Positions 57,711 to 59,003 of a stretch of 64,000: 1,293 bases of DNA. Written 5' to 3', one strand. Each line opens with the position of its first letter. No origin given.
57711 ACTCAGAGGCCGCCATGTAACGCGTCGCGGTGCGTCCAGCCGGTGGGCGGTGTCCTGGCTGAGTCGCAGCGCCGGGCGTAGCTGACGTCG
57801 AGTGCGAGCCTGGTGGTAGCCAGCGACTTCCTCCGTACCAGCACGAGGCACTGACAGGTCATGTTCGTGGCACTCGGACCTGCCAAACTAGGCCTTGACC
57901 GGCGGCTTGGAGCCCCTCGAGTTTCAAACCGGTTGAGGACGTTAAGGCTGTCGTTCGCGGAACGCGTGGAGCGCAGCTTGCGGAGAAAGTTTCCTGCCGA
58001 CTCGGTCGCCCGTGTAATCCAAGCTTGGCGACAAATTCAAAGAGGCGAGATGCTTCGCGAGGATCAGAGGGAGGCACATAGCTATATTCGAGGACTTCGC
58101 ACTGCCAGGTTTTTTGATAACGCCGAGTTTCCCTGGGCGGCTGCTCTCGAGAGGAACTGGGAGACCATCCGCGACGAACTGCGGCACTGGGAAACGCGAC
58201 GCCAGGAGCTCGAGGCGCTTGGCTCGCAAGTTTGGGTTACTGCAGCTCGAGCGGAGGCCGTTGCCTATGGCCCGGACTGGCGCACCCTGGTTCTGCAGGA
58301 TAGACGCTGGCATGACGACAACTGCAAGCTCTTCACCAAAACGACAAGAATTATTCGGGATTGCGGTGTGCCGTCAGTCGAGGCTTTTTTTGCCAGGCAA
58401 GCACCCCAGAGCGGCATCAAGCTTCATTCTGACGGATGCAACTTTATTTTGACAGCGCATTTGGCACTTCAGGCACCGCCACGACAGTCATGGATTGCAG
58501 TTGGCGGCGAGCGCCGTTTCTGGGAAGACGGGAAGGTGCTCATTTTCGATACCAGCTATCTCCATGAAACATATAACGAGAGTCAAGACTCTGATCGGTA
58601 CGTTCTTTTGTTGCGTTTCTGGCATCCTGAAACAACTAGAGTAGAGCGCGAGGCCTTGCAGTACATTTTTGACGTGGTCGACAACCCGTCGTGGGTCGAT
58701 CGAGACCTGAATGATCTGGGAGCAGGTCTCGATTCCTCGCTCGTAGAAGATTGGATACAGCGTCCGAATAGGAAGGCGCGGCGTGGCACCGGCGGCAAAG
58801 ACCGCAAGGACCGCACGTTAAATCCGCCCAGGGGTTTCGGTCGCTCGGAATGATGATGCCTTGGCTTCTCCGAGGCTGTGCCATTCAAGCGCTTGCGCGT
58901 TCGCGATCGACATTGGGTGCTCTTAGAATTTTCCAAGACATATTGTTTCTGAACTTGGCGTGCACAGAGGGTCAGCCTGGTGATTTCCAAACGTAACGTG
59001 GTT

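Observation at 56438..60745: ~990-bp direct repeats (>98% identical) bracketing a 2.3-kb segment that encodes an Asp/Asn beta-hydroxylase-like protein: LTR-like gene cassette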

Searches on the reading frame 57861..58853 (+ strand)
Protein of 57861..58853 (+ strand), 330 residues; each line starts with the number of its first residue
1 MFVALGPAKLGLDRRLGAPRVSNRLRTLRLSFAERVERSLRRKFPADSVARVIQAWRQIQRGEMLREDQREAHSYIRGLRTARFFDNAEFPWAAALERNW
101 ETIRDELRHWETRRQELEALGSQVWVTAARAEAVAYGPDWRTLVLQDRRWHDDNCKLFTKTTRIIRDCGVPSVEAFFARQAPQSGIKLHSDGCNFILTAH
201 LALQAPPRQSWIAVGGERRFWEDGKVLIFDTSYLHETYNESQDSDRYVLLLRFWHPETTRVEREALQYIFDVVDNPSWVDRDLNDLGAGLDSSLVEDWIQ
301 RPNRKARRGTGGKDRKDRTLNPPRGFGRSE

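Call 6: search_protein_families(library=pfam, proteins=[window:57861-58853:+], max_evalue=0.01)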
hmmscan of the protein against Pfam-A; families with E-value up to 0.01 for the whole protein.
window:57861-58853:+ (330 aa): 1 family
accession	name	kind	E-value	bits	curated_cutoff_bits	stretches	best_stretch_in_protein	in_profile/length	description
PF05118.21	Asp_Arg_Hydrox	-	3.2e-37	128.3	22.6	1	97-256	1-157/157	Aspartyl/Asparaginyl beta-hydroxylase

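Call 16: find_homologous_proteins(query=window:57861-58853:+)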
Query window:57861-58853:+ (330 aa): 175 proteins with E <= 0.001 among 6628 candidates; the best 120 are listed.
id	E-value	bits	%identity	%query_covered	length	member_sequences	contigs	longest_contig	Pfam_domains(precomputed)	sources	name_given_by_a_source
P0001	1.9e-222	755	100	100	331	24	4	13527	PF05118.22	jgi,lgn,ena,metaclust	metaclust:\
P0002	1.1e-157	542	71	99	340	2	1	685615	PF05118.22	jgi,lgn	jgi:hypothetical protein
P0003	4.3e-157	540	72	97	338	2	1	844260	PF05118.22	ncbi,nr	ncbi:hypothetical protein CCYA_CCYA03G0977 [Cyanidiococcus yangmingshanensis]|nr:hypothetical protei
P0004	4.9e-95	336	73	61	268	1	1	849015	PF05118.22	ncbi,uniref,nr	ncbi:hypothetical protein F1559_003230 [Cyanidiococcus yangmingshanensis]|uniref:Aspartyl/asparaginy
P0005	3.2e-87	311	55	75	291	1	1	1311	PF05118.22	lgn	-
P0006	2.4e-86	308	52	83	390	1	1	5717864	PF05118.22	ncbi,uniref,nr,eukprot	ncbi:Aspartyl/asparaginyl beta-hydroxylase [Porphyridium purpureum]|uniref:Aspartyl/asparaginyl beta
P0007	2.3e-85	305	49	91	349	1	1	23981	PF05118.22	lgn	-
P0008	4.6e-84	300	51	81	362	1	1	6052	PF05118.22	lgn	-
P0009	1.1e-83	299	52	79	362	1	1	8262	PF05118.22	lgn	-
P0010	6.5e-83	296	54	76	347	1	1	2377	PF05118.22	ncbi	-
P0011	5.2e-81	290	47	88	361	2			PF05118.22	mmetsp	mmetsp:Transcript_7078/g.12715 ORF Transcript_7078/g.12715 Transcript_7078/m.12715 type:complete len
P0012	7.0e-79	283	49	80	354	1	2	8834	PF05118.22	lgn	-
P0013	1.5e-78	282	51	75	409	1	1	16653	PF05118.22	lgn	-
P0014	2.9e-78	281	47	83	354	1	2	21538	PF05118.22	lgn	-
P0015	5.5e-78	280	50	78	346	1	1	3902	PF05118.22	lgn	-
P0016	1.3e-77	279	50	82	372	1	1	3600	PF05118.22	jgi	jgi:aspartyl/asparaginyl beta-hydroxylase (cupin superfamily)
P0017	2.9e-77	278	46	91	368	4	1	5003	PF05118.22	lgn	-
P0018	3.7e-77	278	50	78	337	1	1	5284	PF05118.22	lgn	-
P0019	4.6e-77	277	49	79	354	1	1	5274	PF05118.22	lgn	-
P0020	1.4e-76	276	49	79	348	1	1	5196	PF05118.22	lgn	-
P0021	1.5e-76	276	51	75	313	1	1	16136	PF05118.22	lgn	-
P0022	4.4e-76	274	48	75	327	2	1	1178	PF05118.22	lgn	-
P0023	5.1e-76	274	48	76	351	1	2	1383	PF05118.22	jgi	-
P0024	5.3e-76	274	45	95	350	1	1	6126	PF05118.22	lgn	-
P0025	7.3e-76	273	45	83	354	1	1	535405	PF05118.22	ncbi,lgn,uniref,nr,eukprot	ncbi:Aspartate beta-hydroxylase domain-containing protein 2 [Gracilariopsis chorda]|uniref:Aspartate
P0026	9.6e-76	273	45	94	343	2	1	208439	PF05118.22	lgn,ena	-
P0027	1.7e-75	272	50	77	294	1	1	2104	PF05118.22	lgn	-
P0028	2.7e-75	271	50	78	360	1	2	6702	PF05118.22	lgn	-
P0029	3.1e-75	271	48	77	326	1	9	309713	PF05118.22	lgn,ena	-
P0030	4.3e-75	271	49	85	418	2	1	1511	PF05118.22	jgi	jgi:Aspartyl/Asparaginyl beta-hydroxylase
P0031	6.0e-75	270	48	80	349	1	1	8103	PF05118.22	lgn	-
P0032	8.9e-75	270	46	91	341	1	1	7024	PF05118.22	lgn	-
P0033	9.0e-75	270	51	72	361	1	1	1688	PF05118.22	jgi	-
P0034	9.7e-75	270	47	81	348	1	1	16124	PF05118.22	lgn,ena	-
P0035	9.8e-75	270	51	75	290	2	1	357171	PF05118.22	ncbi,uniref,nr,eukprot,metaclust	ncbi:unnamed protein product [Chondrus crispus]|uniref:Aspartyl/asparaginy/proline hydroxylase domai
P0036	1.2e-74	269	50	75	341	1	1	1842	PF05118.22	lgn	-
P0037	2.3e-74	268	49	75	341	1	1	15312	PF05118.22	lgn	-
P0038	3.9e-74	268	48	75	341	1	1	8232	PF05118.22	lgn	-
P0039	5.6e-74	267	44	90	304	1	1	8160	PF05118.22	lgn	-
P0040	8.7e-74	266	49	76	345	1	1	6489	PF05118.22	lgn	-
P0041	1.1e-73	266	49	75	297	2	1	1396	PF05118.22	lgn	-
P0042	1.1e-73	266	47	79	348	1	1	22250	PF05118.22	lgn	-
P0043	2.4e-73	265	49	78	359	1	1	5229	PF05118.22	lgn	-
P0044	2.9e-73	265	49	76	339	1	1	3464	PF05118.22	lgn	-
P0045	3.7e-73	264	49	75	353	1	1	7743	PF05118.22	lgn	-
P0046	4.1e-73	264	44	91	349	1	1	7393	PF05118.22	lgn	-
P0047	8.1e-73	263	43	82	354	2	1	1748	PF05118.22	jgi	jgi:hypothetical protein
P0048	9.0e-73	263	46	84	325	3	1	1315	PF05118.22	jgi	-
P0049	1.7e-72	262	47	76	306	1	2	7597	PF05118.22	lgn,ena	-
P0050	2.0e-72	262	48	79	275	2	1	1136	PF05118.22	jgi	-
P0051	3.4e-72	261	48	80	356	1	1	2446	PF05118.22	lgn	-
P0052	6.2e-72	260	46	80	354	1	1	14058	PF05118.22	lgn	-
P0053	1.1e-71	260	50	74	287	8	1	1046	PF05118.22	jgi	-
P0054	1.6e-71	259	49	75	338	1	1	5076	PF05118.22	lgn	-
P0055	1.7e-71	259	48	72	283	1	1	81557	PF05118.22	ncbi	ncbi:unnamed protein product [Agarophyton chilense]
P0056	1.9e-71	259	45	78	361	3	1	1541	PF05118.22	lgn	-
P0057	3.1e-71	258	47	84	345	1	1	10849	PF05118.22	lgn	-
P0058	3.5e-71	258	41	91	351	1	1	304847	PF05118.22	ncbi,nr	ncbi:Aspartyl/Asparaginyl beta-hydroxylase [Gracilaria domingensis]|nr:Aspartyl/Asparaginyl beta-hyd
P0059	3.7e-71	258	57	61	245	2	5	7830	PF05118.22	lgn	-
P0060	7.3e-71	257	46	79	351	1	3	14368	PF05118.22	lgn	-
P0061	1.2e-70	256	47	77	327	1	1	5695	PF05118.22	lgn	-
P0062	1.2e-70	256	47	79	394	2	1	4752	PF05118.22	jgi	jgi:aspartyl/asparaginyl beta-hydroxylase (cupin superfamily)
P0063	1.5e-69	253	49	74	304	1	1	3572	PF05118.22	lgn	-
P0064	2.0e-69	252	52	71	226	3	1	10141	PF05118.22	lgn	-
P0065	4.7e-69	251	48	75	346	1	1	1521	PF05118.22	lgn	-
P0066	7.8e-69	250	54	64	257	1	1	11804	PF05118.22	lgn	-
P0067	1.6e-68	249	45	85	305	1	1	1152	PF05118.22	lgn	-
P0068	5.9e-68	247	40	91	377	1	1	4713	PF05118.22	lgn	-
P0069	7.5e-68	247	54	63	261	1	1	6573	PF05118.22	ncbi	ncbi:unnamed protein product [Phaeothamnion confervicola]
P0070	7.6e-68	247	46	76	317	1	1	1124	PF05118.22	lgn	-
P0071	8.0e-68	247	51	70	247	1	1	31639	PF05118.22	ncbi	ncbi:unnamed protein product, partial [Chrysoparadoxa australica]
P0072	1.2e-67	246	49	76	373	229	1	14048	PF05118.22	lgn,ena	-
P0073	1.4e-67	246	47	74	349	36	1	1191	PF05118.22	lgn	-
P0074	1.7e-67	246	47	74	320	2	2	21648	PF05118.22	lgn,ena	-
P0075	1.8e-67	246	48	76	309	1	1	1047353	PF05118.22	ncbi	ncbi:hypothetical protein MMPV_006565 [Pyropia vietnamensis]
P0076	1.9e-67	246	46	81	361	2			PF05118.22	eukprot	eukprot:TRINITY_DN1652_c4_g1_i1.p1 TRINITY_DN1652_c4_g1~~TRINITY_DN1652_c4_g1_i1.p1 ORF type:complet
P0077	2.8e-67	245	47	74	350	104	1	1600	PF05118.22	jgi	-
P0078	1.0e-66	243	46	74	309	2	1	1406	PF05118.22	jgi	-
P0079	2.1e-66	242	49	72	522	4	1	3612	PF05118.22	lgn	-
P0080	2.8e-66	242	43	74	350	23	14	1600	PF05118.22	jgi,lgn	-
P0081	9.3e-66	240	52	63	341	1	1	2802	PF05118.22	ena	-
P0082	1.2e-65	240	49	72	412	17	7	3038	PF05118.22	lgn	-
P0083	1.4e-65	239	42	90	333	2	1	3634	PF05118.22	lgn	-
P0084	2.7e-65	239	45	74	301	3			PF05118.22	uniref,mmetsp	uniref:Aspartyl/asparaginy/proline hydroxylase domain-containing protein n=1 Tax=Phaeomonas parva Ta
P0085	3.9e-65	238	43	88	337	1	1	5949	PF05118.22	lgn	-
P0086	4.4e-65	238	47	70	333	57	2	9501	PF05118.22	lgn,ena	-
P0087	5.5e-65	238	47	70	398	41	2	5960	PF05118.22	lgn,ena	-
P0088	5.9e-65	237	47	70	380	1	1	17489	PF05118.22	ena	-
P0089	9.2e-65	237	48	74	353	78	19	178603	PF05118.22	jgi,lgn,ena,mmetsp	jgi:hypothetical protein|mmetsp:Transcript_3122/g.11993 ORF Transcript_3122/g.11993 Transcript_3122/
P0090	1.1e-64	237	52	63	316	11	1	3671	PF05118.22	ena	-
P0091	1.3e-64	236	53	62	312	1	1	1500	PF05118.22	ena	-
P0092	2.3e-64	236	51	62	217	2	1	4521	PF05118.22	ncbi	ncbi:hypothetical protein NSK_008773, partial [Nannochloropsis salina CCMP1776]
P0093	2.4e-64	235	47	80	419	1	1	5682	PF05118.22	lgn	-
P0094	2.4e-64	235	52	63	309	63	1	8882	PF05118.22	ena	-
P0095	5.3e-64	234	47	74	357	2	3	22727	PF05118.22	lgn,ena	-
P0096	6.0e-64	234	43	80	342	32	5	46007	PF05118.22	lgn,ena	-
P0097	7.2e-64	234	42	74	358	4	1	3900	PF05118.22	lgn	-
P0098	1.6e-63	233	45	78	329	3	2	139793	PF05118.22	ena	-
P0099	1.9e-63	232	48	72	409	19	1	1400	PF05118.22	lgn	-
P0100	1.9e-63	232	52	62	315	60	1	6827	PF05118.22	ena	-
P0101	2.1e-63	232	44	78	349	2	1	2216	PF05118.22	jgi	-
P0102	2.4e-63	232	53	62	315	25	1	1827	PF05118.22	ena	-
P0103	3.1e-63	232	44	78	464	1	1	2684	PF05118.22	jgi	-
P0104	4.7e-63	231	52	62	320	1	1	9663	PF05118.22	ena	-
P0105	1.7e-62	229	47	74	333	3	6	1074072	PF05118.22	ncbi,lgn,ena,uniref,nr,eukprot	ncbi:Aspartyl/Asparaginyl beta-hydroxylase [Ostreococcus tauri]|uniref:Aspartyl/Asparaginyl beta-hyd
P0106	3.0e-62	229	46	71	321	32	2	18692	PF05118.22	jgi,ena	-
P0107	4.2e-62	228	47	70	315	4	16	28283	PF05118.22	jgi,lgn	jgi:hypothetical protein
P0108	8.0e-62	227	46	74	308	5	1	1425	PF05118.22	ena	-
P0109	1.4e-61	226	44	73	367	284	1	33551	PF05118.22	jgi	-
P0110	1.8e-61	226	42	83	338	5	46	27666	PF05118.22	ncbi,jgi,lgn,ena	jgi:hypothetical protein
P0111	2.7e-61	225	44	78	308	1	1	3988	PF05118.22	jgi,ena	jgi:aspartate beta-hydroxylase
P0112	5.8e-61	224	43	78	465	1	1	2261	PF05118.22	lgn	-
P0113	6.4e-61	224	44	74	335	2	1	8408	PF05118.22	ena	-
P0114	8.9e-61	224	58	52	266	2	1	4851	PF05118.22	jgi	jgi:hypothetical protein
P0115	1.4e-60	223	50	63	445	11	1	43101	PF05118.22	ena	-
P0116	2.3e-60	222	50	63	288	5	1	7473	PF05118.22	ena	-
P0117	2.5e-60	222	52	62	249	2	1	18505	PF05118.22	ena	-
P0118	3.3e-60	222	50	63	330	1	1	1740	PF05118.22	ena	-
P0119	3.3e-60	222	45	71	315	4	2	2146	PF05118.22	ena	-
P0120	4.6e-60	221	50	63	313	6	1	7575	PF05118.22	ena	-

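Call 17: find_encoding_contigs(protein=P0001, flank=10000, max_places=6)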
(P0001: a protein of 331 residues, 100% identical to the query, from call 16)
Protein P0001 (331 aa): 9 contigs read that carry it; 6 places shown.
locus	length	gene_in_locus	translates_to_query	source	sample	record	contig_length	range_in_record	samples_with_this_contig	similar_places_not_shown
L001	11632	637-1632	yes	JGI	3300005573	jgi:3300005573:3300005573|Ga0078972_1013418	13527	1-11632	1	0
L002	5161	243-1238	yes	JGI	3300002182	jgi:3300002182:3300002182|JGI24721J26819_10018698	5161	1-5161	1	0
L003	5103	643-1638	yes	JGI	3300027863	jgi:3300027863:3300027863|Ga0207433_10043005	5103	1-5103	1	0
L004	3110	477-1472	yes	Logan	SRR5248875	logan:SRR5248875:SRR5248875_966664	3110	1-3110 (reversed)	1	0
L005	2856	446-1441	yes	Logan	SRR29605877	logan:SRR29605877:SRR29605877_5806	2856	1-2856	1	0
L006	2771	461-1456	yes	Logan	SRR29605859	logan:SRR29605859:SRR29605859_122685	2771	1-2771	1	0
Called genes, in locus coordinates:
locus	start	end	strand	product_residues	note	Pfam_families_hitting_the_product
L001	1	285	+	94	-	?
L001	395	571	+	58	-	-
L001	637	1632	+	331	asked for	PF05118:Asp_Arg_Hydrox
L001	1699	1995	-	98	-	-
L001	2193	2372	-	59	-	-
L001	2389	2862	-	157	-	-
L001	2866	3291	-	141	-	-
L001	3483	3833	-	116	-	-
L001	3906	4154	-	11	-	-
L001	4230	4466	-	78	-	-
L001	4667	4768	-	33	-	-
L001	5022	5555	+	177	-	-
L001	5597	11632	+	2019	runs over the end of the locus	PF00385:Chromo, PF00176:SNF2-rel_dom, PF04851:ResIII, PF11496:HDA2-3, PF00271:Helicase_C, PF23078:HTH_CHD6-9, PF05964:FYRN, PF05965:FYRC, +1 more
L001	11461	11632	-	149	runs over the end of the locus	-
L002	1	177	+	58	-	?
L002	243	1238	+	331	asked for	PF05118:Asp_Arg_Hydrox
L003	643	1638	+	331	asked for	PF05118:Asp_Arg_Hydrox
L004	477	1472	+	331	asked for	PF05118:Asp_Arg_Hydrox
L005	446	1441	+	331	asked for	PF05118:Asp_Arg_Hydrox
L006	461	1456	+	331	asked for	PF05118:Asp_Arg_Hydrox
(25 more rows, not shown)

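Call 18: find_encoding_contigs(protein=P0003, flank=10000, max_places=3)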
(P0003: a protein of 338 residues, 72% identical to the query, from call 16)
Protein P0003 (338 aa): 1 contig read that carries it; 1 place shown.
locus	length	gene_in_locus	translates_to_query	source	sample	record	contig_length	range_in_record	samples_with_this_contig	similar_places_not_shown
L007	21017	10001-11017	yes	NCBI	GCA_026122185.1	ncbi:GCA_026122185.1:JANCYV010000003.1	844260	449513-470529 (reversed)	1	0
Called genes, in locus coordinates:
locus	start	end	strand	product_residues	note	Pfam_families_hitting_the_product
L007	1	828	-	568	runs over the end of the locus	PF00069:Pkinase, PF07714:PK_Tyr_Ser-Thr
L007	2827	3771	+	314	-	PF01817:CM_2 (weak)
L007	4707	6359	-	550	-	PF00206:Lyase_1, PF10397:ADSL_C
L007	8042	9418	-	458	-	PF04542:Sigma70_r2, PF04539:Sigma70_r3, PF04545:Sigma70_r4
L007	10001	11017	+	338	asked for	PF05118:Asp_Arg_Hydrox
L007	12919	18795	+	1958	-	PF00385:Chromo, PF00176:SNF2-rel_dom, PF04851:ResIII, PF11496:HDA2-3, PF00271:Helicase_C, PF23078:HTH_CHD6-9, PF05964:FYRN, PF05965:FYRC, +1 more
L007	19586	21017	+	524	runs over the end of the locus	PF01189:Methyltr_RsmB-F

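Call 19: find_encoding_contigs(protein=P0002, flank=10000, max_places=3)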
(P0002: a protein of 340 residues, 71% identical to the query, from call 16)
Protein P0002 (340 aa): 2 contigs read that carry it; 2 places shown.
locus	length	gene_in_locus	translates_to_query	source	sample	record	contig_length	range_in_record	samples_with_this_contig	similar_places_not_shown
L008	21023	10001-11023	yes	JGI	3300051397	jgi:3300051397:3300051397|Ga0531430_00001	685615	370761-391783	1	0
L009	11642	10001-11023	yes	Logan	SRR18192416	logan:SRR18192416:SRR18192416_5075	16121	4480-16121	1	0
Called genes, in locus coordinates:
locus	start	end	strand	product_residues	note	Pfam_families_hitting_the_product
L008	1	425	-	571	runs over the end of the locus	PF00069:Pkinase, PF07714:PK_Tyr_Ser-Thr, PF01636:APH (faint)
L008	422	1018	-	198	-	-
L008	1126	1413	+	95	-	-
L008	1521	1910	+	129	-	-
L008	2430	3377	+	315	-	PF01817:CM_2 (weak)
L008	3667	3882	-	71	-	-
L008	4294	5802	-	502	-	PF00206:Lyase_1, PF10397:ADSL_C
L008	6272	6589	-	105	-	-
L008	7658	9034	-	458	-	PF04542:Sigma70_r2, PF04539:Sigma70_r3, PF04545:Sigma70_r4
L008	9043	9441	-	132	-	-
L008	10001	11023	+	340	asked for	PF05118:Asp_Arg_Hydrox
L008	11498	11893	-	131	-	-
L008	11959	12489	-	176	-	-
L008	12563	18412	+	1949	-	PF00385:Chromo, PF00176:SNF2-rel_dom, PF04851:ResIII, PF11496:HDA2-3, PF00271:Helicase_C, PF23078:HTH_CHD6-9, PF05964:FYRN, PF05965:FYRC, +1 more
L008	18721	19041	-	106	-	-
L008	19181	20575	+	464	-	PF01189:Methyltr_RsmB-F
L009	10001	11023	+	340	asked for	PF05118:Asp_Arg_Hydrox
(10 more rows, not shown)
